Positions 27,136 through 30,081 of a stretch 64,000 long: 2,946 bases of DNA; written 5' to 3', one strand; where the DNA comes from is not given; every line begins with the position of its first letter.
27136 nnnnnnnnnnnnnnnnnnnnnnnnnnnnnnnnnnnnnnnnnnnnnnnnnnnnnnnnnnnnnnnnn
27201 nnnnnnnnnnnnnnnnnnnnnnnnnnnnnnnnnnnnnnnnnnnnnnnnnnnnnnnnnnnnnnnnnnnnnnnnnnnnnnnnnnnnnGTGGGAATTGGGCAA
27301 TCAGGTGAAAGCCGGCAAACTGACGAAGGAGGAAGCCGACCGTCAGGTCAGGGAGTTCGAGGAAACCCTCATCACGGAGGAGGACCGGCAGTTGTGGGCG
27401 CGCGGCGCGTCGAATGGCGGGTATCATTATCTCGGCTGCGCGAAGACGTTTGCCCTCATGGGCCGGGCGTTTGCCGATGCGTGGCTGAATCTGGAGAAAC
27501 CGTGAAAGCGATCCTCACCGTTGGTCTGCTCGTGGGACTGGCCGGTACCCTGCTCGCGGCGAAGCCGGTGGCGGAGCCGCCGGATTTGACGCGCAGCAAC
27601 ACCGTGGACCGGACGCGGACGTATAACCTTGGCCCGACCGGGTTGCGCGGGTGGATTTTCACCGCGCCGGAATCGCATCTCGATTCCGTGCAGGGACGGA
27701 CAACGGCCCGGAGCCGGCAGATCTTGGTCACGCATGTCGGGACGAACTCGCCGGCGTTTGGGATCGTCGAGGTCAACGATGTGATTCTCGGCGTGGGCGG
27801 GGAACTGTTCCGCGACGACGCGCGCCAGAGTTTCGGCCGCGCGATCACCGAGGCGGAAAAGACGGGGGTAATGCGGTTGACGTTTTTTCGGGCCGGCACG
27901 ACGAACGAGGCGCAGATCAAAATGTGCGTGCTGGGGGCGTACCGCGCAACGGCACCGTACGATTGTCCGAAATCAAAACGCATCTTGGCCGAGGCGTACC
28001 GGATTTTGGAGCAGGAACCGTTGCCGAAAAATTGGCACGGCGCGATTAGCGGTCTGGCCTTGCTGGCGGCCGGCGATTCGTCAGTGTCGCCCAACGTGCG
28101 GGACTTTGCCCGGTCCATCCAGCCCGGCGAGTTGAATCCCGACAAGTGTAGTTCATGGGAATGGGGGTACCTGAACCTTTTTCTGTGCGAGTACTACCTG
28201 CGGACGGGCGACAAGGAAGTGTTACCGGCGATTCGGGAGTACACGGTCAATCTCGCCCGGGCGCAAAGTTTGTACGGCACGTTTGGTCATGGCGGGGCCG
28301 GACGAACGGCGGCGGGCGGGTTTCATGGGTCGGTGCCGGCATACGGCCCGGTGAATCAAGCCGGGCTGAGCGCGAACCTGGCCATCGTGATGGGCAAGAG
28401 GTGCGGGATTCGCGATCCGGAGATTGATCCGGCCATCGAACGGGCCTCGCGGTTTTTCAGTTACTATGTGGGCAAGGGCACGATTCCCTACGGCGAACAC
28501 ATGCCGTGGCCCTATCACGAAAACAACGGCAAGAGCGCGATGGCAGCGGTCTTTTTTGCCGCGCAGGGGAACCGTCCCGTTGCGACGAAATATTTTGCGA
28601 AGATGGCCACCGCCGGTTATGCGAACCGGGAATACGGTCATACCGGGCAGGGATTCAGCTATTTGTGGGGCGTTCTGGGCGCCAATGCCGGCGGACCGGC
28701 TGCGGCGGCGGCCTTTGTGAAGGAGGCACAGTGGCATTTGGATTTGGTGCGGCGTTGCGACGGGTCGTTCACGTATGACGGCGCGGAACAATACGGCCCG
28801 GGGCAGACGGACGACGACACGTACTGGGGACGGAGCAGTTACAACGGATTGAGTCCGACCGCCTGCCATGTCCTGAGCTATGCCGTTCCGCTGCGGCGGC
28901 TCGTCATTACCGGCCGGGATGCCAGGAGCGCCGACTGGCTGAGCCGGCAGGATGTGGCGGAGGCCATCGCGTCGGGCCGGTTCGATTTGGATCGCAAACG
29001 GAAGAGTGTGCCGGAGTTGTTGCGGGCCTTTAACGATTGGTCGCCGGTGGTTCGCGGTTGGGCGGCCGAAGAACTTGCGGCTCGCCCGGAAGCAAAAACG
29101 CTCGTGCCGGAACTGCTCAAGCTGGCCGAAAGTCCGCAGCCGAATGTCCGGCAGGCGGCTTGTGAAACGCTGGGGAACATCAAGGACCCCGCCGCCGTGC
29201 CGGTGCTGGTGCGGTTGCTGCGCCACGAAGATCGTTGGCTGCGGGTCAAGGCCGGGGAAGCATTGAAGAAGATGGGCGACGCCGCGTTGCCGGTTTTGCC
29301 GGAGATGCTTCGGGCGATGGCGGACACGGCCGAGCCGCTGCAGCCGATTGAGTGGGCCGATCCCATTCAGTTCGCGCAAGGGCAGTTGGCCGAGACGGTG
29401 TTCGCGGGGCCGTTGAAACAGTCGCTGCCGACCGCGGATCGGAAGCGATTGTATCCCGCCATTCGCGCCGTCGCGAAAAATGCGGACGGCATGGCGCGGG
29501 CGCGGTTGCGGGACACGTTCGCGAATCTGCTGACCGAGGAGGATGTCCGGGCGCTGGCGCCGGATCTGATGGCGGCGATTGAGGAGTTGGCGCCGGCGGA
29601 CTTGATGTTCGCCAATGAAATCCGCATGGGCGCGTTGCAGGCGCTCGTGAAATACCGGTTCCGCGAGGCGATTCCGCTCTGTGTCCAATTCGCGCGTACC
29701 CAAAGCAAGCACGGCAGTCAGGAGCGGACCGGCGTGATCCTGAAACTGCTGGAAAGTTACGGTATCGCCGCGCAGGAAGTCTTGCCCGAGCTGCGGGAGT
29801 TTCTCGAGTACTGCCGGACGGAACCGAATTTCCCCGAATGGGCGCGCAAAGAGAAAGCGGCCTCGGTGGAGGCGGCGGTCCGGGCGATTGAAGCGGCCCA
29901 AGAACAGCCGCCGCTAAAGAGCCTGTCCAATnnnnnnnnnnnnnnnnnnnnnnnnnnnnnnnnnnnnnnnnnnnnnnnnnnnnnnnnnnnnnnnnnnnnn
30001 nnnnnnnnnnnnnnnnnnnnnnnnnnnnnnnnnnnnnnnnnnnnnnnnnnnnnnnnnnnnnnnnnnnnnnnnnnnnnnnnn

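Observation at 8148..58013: Locus composition points to a fucoidan-like (sulfated, acetylated fucan) degradation island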

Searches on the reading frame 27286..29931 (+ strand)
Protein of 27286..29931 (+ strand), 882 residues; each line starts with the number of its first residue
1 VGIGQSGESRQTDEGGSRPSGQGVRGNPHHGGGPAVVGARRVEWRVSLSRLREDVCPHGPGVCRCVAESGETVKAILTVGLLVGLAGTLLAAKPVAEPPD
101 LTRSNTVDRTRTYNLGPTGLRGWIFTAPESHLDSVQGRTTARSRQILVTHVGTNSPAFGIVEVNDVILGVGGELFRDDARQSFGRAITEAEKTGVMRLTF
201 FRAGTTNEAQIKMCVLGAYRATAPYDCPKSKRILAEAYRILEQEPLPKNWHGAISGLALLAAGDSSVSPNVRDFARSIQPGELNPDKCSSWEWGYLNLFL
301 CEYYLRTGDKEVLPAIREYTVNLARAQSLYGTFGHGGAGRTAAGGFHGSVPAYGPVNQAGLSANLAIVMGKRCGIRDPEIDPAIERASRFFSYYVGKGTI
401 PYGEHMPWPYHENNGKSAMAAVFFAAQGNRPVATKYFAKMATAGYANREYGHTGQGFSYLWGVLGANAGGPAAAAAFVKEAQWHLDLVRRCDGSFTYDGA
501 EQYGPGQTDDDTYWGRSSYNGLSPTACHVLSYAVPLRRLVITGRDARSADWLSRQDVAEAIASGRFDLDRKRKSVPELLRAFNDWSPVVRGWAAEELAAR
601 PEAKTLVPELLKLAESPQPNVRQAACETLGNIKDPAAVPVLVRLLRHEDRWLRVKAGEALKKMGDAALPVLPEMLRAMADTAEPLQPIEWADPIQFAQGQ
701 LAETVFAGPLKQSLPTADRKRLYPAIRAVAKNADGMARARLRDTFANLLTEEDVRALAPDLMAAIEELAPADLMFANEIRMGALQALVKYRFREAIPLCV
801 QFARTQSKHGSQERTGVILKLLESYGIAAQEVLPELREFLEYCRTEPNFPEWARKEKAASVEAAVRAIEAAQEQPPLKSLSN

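Call 5: search_protein_families(library=pfam, proteins=[window:27286-29931:+], max_evalue=0.001)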
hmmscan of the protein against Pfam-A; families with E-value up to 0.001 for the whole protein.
window:27286-29931:+ (882 aa): 6 families
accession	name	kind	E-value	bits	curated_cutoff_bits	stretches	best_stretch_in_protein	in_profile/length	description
PF19805.5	DUF6288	-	1.6e-126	423.2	26.3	1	144-544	1-402/402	Family of unknown function (DUF6288)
PF13646.12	HEAT_2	-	1.2e-20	74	27.7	1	607-677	1-73/88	HEAT repeats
PF02985.28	HEAT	-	4.9e-10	39.1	23.5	1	606-632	1-27/31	HEAT repeat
PF13513.12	HEAT_EZ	-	1e-07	32.7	27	1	598-632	21-55/55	HEAT-like repeat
PF03130.22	HEAT_PBS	-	2.9e-06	27.7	20.9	0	621-647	1-27/27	PBS lyase HEAT-like repeat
PF00514.29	Arm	-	6.3e-05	23.3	20.6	0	607-632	14-39/41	Armadillo/beta-catenin-like repeat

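Call 11: search_protein_families(library=ncbifam, proteins=[window:27502-29931:+], max_evalue=0.01)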
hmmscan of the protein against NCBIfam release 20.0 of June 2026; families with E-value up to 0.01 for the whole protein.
window:27502-29931:+ (810 aa): 2 families
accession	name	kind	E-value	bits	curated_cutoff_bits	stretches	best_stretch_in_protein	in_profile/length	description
NF058502.1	phyc_lyase_CpcE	equivalog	6.3e-05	22.6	330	1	549-612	58-122/260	C-phycocyanin alpha-cysteine-84 phycocyanobilin lyase subunit CpcE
NF045915.1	PhycobilmeDegNblB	equivalog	9.9e-05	22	300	1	538-595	134-192/214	phycobilisome degradation protein NblB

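Call 12: search_solved_structures(query=window:27502-29931:+, max_evalue=1)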
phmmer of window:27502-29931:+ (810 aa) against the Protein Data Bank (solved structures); distinct sequences matched with E-value up to 1: 34.
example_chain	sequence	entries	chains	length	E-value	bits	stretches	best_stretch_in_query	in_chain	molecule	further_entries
9sah_A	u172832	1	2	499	4.8e-31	111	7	510-605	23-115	E4-NB2 synthetic fusion protein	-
6ft5_A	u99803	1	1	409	2.9e-24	88.6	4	502-600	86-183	alphaRep A3_A3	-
4zv6_A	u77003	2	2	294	3.9e-24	88.1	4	501-601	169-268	AlphaRep-7 | alpha-Rep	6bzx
6fsq_A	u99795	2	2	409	8.8e-24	86.9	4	507-596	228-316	alphaRep A3_bGFPD | A3_bGFPD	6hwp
4xl5_C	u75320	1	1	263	1.6e-20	76.1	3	505-595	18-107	bGFP-A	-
6gwc_C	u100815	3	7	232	1.5e-13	53.1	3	502-601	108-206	iE5 ALPHAREP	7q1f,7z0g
3ltm_A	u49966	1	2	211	2.9e-13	52.2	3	507-600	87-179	Alpha-Rep4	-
3ltj_A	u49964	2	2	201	3.7e-13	51.8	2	505-601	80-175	AlphaRep-4 | bA3-2: binder of A3 protein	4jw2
6gx7_E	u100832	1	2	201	1.3e-12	50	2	506-605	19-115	iiiA5 ALPHAREP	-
8aw4_A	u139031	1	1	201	1.2e-11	46.9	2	506-596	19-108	ALPHAREP bB-E3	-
8aw4_B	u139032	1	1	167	1.2e-11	46.8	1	516-604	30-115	ALPHAREP bGFPD-YY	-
4xvp_D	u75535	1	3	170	1.6e-11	46.4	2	535-601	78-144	BGFP-C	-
9t1m_A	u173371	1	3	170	1.5e-10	43.2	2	535-601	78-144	Alpha Rep E4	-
7p0h_A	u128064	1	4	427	1.5e-09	39.8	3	535-596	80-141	Helicobacter pylori ComF fused to an artificial alphaREP crystallization helper (named B2)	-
9rhz_A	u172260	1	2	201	2.5e-09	39.2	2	536-606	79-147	ALPHAREP bE5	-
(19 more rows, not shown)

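Call 13: find_homologous_proteins(query=window:27502-29931:+, max_evalue=1e-10)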
Query window:27502-29931:+ (810 aa): 2148 proteins with E <= 1e-10 among 8000 candidates; the best 120 are listed.
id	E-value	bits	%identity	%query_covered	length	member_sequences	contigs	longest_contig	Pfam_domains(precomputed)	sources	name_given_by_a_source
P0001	0.0e+0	1852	100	100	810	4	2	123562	PF19805.6,PF02985.29,PF13513.13,PF13646.13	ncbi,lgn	-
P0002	0.0e+0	1691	91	100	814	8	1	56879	PF19805.6,PF02985.29,PF13513.13,PF13646.13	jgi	-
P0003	0.0e+0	1175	64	99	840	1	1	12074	PF19805.6,PF13646.13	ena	-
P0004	0.0e+0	1166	64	98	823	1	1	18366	PF19805.6,PF02985.29,PF13513.13,PF13646.13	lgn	-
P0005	0.0e+0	1163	63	100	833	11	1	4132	PF19805.6,PF13646.13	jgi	jgi:hypothetical protein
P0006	0.0e+0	1160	62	98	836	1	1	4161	PF19805.6,PF02985.29,PF13513.13,PF13646.13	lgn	-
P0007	0.0e+0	1160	63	98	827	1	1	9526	PF19805.6,PF02985.29,PF13646.13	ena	-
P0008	0.0e+0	1158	63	99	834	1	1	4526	PF19805.6,PF02985.29,PF13513.13,PF13646.13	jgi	-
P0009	0.0e+0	1157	65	97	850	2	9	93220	PF19805.6,PF02985.29,PF13646.13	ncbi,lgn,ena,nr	ncbi:MAG TPA: hypothetical protein DCM87_15335 [Planctomycetes bacterium]|nr:hypothetical protein [P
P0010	0.0e+0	1156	63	99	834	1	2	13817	PF19805.6,PF02985.29,PF13513.13,PF13646.13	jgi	jgi:hypothetical protein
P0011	0.0e+0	1154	64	97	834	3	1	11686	PF19805.6,PF13513.13,PF13646.13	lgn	-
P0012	0.0e+0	1153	64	98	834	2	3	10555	PF19805.6,PF02985.29,PF13513.13,PF13646.13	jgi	jgi:hypothetical protein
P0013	0.0e+0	1153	64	98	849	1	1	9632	PF19805.6,PF00514.30,PF02985.29,PF13646.13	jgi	jgi:hypothetical protein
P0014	0.0e+0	1152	63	100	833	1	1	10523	PF19805.6,PF13513.13,PF13646.13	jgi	jgi:hypothetical protein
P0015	0.0e+0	1150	64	99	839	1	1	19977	PF19805.6,PF13646.13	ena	-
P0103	0.0e+0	1117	62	98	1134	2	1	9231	PF19805.6,PF03629.25,PF02985.29,PF13646.13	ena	-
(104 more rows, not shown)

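Call 14: find_encoding_contigs(protein=P0001, flank=10000, max_places=4)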
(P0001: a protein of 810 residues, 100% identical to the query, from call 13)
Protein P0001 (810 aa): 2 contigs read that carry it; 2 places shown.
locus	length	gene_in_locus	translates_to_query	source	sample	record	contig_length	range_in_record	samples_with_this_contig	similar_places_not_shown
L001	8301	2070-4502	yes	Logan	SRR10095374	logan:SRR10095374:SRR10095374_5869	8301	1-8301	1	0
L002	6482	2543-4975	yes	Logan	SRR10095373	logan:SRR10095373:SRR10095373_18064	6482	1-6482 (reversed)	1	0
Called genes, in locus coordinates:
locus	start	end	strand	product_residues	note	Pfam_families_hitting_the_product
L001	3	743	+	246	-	?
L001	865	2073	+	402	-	PF03629:SASA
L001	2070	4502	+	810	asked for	PF19805:DUF6288, PF02985:HEAT (faint), PF13513:HEAT_EZ (weak), PF13646:HEAT_2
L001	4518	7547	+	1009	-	PF19805:DUF6288, PF13646:HEAT_2 (faint), PF02985:HEAT (faint)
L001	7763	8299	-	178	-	?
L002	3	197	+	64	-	?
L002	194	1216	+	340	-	PF13472:Lipase_GDSL_2, PF14606:Lipase_GDSL_3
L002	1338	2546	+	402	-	PF03629:SASA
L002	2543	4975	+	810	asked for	PF19805:DUF6288, PF02985:HEAT (faint), PF13513:HEAT_EZ (weak), PF13646:HEAT_2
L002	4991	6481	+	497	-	?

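Call 18: find_related_loci(query=A1, collection=genome_contigs, flank=10000)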
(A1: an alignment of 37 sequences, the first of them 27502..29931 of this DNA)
Query A1 (810 aa) in genome_contigs; peptide patterns used: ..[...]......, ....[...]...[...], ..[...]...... (x = any residue, [..] = any of these).
598 stretches matched a pattern (row limit reached: there are more); 520 encode a relative of the query (tblastn E <= 1e-3); the best 80 are kept; 80 distinct loci.
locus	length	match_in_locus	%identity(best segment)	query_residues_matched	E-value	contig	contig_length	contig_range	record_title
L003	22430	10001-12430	63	2-809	0e+0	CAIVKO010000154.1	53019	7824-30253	MAG: Akkermansiaceae bacterium isolate LJ_bin-2047 genome assembly, contig: bin-2047:154/265, whole genome shotgun seque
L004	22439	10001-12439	62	10-809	0e+0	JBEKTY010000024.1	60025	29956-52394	MAG: Thermoguttaceae bacterium isolate SPRUCE 569 SPRUCE_569_24, whole genome shotgun sequence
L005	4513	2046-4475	62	10-809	0e+0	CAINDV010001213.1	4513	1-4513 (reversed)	MAG: uncultured Verrucomicrobia bacterium isolate Loclat_bin-20771 genome assembly, contig: bin-20771:1213/1379, whole g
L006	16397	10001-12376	62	27-809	0e+0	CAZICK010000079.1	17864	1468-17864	MAG TPA_asm: uncultured Pirellulales bacterium isolate binchicken_co234_319 genome assembly, contig: NODE_1747_length_17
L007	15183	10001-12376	62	27-809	0e+0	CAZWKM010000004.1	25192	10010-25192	MAG TPA_asm: uncultured Pirellulales bacterium isolate SRP068000_co2_152 genome assembly, contig: NODE_1183_length_25192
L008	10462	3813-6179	63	26-808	0e+0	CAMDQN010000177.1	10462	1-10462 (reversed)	MAG: Singulisphaera sp. GP187 isolate TrH-25oct19-98 genome assembly, contig: TrH-25oct19-C13015, whole genome shotgun s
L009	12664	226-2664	61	11-808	0e+0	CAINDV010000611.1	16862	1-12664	MAG: uncultured Verrucomicrobia bacterium isolate Loclat_bin-20771 genome assembly, contig: bin-20771:0611/1379, whole g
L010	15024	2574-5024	62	2-808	0e+0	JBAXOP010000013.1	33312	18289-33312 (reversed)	MAG: Verrucomicrobiota bacterium isolate ELA508 MAG508_13, whole genome shotgun sequence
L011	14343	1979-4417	61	5-809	0e+0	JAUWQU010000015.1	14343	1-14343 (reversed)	MAG: Phycisphaerae bacterium isolate CSMAG_2510 CSMAG_2510_k141_506607_length_14343_cov_7.0000, whole genome shotgun seq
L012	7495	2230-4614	61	22-810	0e+0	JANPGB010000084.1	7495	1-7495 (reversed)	MAG: Verrucomicrobiota bacterium isolate VAR_69_metabat_5 VAR_69_k141_2394663, whole genome shotgun sequence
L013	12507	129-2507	62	26-808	0e+0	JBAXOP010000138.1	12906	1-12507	MAG: Verrucomicrobiota bacterium isolate ELA508 MAG508_138, whole genome shotgun sequence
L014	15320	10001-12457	61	5-809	0e+0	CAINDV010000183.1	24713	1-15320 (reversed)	MAG: uncultured Verrucomicrobia bacterium isolate Loclat_bin-20771 genome assembly, contig: bin-20771:0183/1379, whole g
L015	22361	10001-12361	63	26-808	0e+0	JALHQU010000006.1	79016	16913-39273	MAG: Fimbriiglobus sp. isolate maxbin.043 c_000000001828, whole genome shotgun sequence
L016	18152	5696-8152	61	1-809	0e+0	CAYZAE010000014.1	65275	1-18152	MAG TPA_asm: uncultured Verrucomicrobiota bacterium isolate SRP272421_co2_389 genome assembly, contig: NODE_634_length_6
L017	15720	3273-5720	61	3-809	0e+0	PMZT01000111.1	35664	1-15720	MAG: Planctomycetia bacterium isolate fen_1346 73.20110800_E3D.93_contig_7711, whole genome shotgun sequence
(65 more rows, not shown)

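Call 24: predict_structure(alignment_id=A1)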
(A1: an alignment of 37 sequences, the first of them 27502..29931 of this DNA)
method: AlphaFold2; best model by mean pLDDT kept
length: 810 residues; sequences in the alignment: 37
mean_pLDDT: 84.9   pTM: 0.86
mean pLDDT of the five models: 84.9, 84.3, 82.7, 81.8, 81.7
residues with pLDDT >= 90: 409; 70-90: 296; 50-70: 66; < 50: 39
segments of 3 or more residues with pLDDT < 50: 1-6, 8-21, 426-430, 432-445
pLDDT, mean of each block of 10 residues (from residue 1): 45 42 76 77 84 77 73 89 88 93 89 90 94 92 82 84 87 88 95 85 86 79 96 96 95 86 77 71 76 97 96 93 85 82 90 95 95 65 74 93 87 79 52 42 53 85 93 91 94 89 96 93 95 96 95 96 95 91 94 92 91 73 77 90 93 88 83 93 90 70 80 94 92 74 88 95 94 80 89 95 87
secondary structure, 60 per line:
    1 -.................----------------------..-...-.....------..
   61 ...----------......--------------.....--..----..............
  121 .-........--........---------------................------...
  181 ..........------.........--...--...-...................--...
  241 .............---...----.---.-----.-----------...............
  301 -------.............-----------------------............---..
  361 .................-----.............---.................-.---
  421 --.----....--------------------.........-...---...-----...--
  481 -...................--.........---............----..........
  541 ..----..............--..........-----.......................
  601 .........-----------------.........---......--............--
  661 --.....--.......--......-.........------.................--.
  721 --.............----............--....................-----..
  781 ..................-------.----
elements in order (helices of 4 or more, strands of 3 or more residues): H2-18 E48-52 H59-63 E74-79 E94-98 H107-121 E123-130 E133-140 H156-171 H178-190 H197-205 H218-235 H238-253 H286-300 H308-320 H344-355 H359-377 H383-395 H399-415 H428-431 H452-460 H482-500 H503-511 H515-526 H531-542 H547-560 H563-572 H578-609 H627-635 H639-644 H647-658 H663-667 H670-676 H679-684 H686-694 H701-717 H723-735 H740-751 H754-773 H779-798

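Call 40: search_dna_similar(query=window:27502-29931:+, collection=plasmids, mode=protein, max_rows=20)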
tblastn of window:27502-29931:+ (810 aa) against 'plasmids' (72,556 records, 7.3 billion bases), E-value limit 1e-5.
Records with a match: 1; places in all: 1; records where one place covers at least 80% of the query: 0.
Best place of each record, by identity: <60% 1.
By first word of the organism name: Gloeothece 1.
By predicted mobility (MOB-suite, as given by PLSDB): non-mobilizable 1.
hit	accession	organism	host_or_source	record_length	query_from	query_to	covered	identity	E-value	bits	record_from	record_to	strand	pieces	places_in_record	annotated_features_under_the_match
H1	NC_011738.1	Gloeothece citriformis PCC 7424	-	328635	489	603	14%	40.2%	8e-7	61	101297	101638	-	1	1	HEAT repeat domain-containing protein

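Call 52: search_protein_families(library=pfam, alignment_id=A2, max_evalue=0.00001)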
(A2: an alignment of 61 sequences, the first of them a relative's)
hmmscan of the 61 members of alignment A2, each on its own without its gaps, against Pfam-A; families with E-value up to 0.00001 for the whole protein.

A. member 1, L003:8280-9971:+ (564 aa): 1 family
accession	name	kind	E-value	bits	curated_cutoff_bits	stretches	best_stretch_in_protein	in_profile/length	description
PF03629.24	SASA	-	1.9e-19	70.6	24.8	1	319-423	114-207/226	Carbohydrate esterase, sialic acid-specific acetylesterase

B. families by the number of members that match (of 61 scanned): 77 families (the first 25 are shown)
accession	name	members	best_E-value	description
PF03629.24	SASA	13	1.5e-23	Carbohydrate esterase, sialic acid-specific acetylesterase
PF00884.28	Sulfatase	6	3.7e-63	Sulfatase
PF16347.10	SGSH_C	5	4.4e-22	N-sulphoglucosamine sulphohydrolase, C-terminal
PF13385.13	Laminin_G_3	5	5e-20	Concanavalin A-like lectin/glucanases superfamily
PF10102.14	DUF2341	4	1.8e-17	Domain of unknown function (DUF2341)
PF22124.2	Glyco_hydro_95_cat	2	3.5e-159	Glycosyl hydrolase family 95 catalytic domain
PF14498.12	Glyco_hyd_65N_2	2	3.7e-72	Glycosyl hydrolase family 65, N-terminal domain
PF00795.27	CN_hydrolase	2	7.9e-32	Carbon-nitrogen hydrolase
PF17757.6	UvrB_inter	2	2.4e-30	UvrB interaction domain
PF21307.2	Glyco_hydro_95_C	2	7.4e-22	Glycoside hydrolase family 95, C-terminal domain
PF00271.37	Helicase_C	2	8.9e-20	Helicase conserved C-terminal domain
PF04055.27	Radical_SAM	2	1.6e-16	Radical SAM superfamily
PF12344.14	UvrB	2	3.1e-15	Ultra-violet resistance protein B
PF00754.31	F5_F8_type_C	2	2.1e-14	F5/8 type C domain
PF22633.2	F5_F8_type_C_2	2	2.2e-13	NedA-like, galactose-binding domain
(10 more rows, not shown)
